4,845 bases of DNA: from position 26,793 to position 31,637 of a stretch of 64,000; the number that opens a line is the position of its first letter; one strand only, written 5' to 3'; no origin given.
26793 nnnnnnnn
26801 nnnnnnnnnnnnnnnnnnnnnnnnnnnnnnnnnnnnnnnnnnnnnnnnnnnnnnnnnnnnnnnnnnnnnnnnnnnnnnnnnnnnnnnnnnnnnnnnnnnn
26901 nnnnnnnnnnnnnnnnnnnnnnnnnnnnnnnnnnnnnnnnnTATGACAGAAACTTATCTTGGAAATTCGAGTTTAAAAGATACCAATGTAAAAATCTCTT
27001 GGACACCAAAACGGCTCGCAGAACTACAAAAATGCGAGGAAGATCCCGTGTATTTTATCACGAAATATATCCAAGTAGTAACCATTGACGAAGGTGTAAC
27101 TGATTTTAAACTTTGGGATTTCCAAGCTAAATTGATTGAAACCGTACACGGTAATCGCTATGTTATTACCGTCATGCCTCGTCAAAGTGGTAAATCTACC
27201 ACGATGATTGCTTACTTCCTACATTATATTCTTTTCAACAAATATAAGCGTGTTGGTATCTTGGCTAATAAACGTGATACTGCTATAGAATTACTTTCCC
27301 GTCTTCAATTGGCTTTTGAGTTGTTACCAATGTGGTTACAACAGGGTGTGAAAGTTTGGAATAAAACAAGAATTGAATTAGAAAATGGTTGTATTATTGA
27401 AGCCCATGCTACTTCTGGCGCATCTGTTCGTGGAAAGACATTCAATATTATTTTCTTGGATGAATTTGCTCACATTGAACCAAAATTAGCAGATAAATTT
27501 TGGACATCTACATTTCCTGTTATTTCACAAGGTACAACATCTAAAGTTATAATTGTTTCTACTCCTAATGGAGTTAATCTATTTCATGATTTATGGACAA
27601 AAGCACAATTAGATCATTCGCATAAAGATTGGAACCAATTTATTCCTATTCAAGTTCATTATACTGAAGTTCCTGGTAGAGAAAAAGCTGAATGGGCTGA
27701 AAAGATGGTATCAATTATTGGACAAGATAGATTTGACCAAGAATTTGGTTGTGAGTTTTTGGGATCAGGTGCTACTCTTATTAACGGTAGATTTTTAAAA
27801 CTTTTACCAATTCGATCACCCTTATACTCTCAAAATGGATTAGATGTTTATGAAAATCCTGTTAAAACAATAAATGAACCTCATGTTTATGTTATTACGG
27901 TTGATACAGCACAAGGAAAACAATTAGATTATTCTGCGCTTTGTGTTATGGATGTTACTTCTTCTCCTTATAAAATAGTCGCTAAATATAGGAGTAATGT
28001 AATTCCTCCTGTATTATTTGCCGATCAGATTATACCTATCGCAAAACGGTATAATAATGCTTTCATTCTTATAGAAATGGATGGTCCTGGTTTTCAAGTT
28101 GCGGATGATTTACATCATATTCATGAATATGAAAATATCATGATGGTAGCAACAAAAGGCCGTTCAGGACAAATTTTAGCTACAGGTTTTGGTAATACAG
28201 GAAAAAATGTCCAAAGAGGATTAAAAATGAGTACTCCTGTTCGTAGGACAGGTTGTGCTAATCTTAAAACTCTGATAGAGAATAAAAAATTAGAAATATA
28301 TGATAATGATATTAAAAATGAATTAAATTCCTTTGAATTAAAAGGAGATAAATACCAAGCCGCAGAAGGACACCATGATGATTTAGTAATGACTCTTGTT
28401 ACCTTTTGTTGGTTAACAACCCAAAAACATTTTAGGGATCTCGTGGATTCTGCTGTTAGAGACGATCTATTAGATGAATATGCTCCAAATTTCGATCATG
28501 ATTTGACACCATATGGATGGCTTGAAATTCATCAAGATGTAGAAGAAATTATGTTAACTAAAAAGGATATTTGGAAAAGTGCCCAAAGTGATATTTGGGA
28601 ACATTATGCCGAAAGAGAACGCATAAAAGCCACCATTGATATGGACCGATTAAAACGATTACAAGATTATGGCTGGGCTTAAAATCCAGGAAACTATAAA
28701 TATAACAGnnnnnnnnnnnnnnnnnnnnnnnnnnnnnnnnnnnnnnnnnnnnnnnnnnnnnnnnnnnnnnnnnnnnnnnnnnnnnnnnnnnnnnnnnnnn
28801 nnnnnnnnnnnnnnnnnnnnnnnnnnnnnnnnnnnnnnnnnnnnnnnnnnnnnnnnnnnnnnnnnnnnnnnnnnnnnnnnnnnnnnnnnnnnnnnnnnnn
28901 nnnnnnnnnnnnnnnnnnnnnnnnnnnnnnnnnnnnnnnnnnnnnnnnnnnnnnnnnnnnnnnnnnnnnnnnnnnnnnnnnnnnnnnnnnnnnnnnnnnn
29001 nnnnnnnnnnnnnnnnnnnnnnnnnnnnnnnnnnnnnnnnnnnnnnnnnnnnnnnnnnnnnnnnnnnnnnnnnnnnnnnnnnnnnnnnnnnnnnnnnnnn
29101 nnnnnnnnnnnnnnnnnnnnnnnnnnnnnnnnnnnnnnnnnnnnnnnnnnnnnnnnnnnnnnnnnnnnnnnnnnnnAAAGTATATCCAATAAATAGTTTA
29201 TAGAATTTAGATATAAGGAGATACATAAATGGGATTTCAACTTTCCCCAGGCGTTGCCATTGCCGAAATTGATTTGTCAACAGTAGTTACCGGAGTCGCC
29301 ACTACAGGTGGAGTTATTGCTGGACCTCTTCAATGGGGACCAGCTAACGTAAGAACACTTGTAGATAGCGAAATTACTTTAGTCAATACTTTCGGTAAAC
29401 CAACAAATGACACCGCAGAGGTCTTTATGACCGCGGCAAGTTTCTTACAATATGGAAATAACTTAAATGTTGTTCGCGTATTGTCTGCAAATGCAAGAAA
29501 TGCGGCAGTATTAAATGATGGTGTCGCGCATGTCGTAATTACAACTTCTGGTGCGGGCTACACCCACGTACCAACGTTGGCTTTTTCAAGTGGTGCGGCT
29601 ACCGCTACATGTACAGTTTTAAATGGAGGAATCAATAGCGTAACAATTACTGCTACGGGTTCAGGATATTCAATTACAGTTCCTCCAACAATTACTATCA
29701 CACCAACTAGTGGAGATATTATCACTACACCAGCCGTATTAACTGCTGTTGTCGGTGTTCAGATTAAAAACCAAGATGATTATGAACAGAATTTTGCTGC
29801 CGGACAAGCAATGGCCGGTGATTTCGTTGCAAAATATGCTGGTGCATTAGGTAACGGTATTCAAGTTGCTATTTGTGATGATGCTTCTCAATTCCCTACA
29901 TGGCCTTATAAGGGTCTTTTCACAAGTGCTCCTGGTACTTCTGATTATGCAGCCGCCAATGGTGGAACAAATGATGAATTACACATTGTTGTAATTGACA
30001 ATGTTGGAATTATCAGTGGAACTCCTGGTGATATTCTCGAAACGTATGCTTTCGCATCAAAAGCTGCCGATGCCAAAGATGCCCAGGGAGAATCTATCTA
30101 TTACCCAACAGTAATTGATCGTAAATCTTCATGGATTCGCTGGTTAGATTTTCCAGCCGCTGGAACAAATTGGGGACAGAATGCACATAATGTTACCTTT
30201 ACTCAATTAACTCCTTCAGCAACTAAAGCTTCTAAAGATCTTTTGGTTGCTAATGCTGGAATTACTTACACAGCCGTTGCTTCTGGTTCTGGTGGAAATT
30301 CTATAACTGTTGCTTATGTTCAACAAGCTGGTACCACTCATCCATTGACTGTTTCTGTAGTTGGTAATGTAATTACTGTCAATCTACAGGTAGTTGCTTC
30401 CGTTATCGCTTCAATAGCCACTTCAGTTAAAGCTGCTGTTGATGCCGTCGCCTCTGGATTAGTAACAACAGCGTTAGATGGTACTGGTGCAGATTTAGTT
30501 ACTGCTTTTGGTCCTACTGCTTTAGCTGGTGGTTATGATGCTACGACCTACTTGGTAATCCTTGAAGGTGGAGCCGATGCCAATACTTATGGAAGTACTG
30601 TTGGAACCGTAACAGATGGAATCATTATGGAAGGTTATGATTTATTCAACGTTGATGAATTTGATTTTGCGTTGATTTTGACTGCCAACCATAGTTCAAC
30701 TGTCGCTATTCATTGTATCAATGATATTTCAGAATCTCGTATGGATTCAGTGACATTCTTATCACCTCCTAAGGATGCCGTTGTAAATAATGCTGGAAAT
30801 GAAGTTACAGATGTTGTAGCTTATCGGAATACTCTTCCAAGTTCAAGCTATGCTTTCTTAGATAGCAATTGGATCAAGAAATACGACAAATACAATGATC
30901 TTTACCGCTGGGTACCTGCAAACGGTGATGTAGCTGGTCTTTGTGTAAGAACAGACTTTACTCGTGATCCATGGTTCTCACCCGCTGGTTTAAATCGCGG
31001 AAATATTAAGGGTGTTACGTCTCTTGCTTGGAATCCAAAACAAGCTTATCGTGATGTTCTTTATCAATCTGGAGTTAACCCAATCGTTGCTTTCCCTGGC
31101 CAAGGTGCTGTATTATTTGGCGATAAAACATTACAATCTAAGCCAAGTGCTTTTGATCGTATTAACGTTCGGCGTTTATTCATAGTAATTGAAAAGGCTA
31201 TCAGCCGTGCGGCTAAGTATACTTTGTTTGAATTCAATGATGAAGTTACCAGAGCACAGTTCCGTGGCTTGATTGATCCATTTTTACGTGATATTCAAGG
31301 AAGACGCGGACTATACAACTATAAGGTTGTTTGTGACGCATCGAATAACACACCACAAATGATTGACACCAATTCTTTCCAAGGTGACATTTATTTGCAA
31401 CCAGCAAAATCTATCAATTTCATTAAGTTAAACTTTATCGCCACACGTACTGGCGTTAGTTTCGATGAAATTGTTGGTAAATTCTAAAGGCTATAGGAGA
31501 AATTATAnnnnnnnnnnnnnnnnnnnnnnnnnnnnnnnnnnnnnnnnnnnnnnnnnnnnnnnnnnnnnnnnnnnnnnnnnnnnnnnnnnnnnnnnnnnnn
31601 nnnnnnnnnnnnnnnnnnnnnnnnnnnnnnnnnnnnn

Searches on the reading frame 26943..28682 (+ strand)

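Call 10: search_protein_families(library=phrogs, proteins=[window:26943-28682:+])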
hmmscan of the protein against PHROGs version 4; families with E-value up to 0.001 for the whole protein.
window:26943-28682:+ (579 aa): 8 families
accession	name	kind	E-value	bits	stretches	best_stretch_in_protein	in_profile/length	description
phrog_5989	-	head and packaging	7.6e-60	203.9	1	4-271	90-333/347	terminase large subunit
phrog_2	-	head and packaging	7.8e-52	178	1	54-499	263-596/807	terminase large subunit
phrog_36964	-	head and packaging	5.4e-46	158.1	2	86-518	436-879/890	terminase large subunit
phrog_38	-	head and packaging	2.4e-17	63.9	1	25-505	264-716/760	terminase large subunit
phrog_7579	-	head and packaging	1.2e-10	42.1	1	76-281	22-222/239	terminase large subunit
phrog_9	-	head and packaging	1.3e-10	41.8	1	34-180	183-334/812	terminase large subunit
phrog_24361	-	head and packaging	1e-09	39.4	1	356-486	10-132/162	terminase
phrog_26724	-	unknown function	9.2e-09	36.1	1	52-199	30-176/192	-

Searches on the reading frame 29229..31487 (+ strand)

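Call 10: search_protein_families(library=phrogs, proteins=[window:29229-31487:+])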
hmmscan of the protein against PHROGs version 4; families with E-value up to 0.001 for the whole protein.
window:29229-31487:+ (752 aa): 11 families
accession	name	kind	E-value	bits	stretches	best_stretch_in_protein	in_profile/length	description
phrog_23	-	tail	2.2e-120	403.7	1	2-750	21-474/496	tail sheath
phrog_10581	-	tail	1.4e-42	147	1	575-733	736-904/915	tail sheath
phrog_17610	-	tail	1.4e-22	80.4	1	523-742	886-1110/1135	tail sheath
phrog_38392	-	tail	6e-22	79.2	1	5-118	6-119/329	tail sheath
phrog_34521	-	tail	3.2e-11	42.9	1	595-723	806-935/962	tail sheath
phrog_19666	-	tail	1.5e-09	37.9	1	474-686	728-934/985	tail sheath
phrog_701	-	head and packaging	8e-08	29.4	1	90-168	384-465/6136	virion structural protein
phrog_19630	-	head and packaging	3.1e-06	26.2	1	90-164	385-460/1266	virion structural protein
phrog_460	-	connector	2.1e-05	24.4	1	78-160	221-294/385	head closure Hc2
phrog_20545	-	tail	0.00015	21.7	1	4-89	21-106/538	tail sheath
phrog_438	-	tail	0.0003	21.1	1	84-195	183-295/478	baseplate wedge subunit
